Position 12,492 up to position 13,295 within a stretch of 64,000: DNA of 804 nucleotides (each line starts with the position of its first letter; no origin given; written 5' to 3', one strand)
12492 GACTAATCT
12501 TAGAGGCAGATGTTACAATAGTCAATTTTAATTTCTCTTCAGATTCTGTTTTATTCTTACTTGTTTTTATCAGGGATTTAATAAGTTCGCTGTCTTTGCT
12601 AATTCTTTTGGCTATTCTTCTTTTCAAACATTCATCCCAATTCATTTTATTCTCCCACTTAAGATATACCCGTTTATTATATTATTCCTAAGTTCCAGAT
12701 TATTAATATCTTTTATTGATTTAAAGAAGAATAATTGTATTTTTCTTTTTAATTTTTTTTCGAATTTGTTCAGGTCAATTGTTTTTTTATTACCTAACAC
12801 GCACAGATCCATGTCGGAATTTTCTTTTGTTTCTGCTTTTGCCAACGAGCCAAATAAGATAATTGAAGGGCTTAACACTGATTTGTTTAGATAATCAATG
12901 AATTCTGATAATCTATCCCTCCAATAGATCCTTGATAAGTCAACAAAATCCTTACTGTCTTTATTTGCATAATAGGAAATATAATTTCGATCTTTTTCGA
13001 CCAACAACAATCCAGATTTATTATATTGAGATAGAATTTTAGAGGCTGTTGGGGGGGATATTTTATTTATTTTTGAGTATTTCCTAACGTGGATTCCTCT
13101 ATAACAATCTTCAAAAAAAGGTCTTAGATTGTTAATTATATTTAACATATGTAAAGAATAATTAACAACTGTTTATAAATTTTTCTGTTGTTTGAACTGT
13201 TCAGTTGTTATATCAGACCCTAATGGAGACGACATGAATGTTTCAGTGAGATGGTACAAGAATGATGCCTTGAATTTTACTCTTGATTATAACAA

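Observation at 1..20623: Eight tandem secreted glycan-active-looking proteins share a Cys-bracketed 'double WKSG' EF-hand/dockerin-like tail, suggesting a docking or display system with no receptor in view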

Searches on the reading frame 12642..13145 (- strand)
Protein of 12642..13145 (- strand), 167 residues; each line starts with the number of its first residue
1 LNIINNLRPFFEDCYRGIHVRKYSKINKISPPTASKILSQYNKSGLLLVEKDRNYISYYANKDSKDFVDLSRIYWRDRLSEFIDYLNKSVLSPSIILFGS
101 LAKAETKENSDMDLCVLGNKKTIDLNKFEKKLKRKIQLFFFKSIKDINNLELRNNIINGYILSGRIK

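Call 19: search_protein_families(library=pfam, proteins=[window:12642-13145:-], max_evalue=0.001)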
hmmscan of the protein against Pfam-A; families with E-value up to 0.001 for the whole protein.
window:12642-13145:- (167 aa): 3 families
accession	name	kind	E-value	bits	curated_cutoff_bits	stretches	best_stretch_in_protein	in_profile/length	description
PF18765.7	Polbeta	-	9.6e-09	35.7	26.9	1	94-158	15-82/93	Polymerase beta, Nucleotidyltransferase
PF01909.29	NTP_transf_2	-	2.4e-08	34.7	21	1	80-157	2-87/93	Nucleotidyltransferase domain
PF22600.2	MTPAP-like_central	-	0.00075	20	27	1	85-129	32-76/139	Poly(A) RNA polymerase, mitochondrial-like, central palm domain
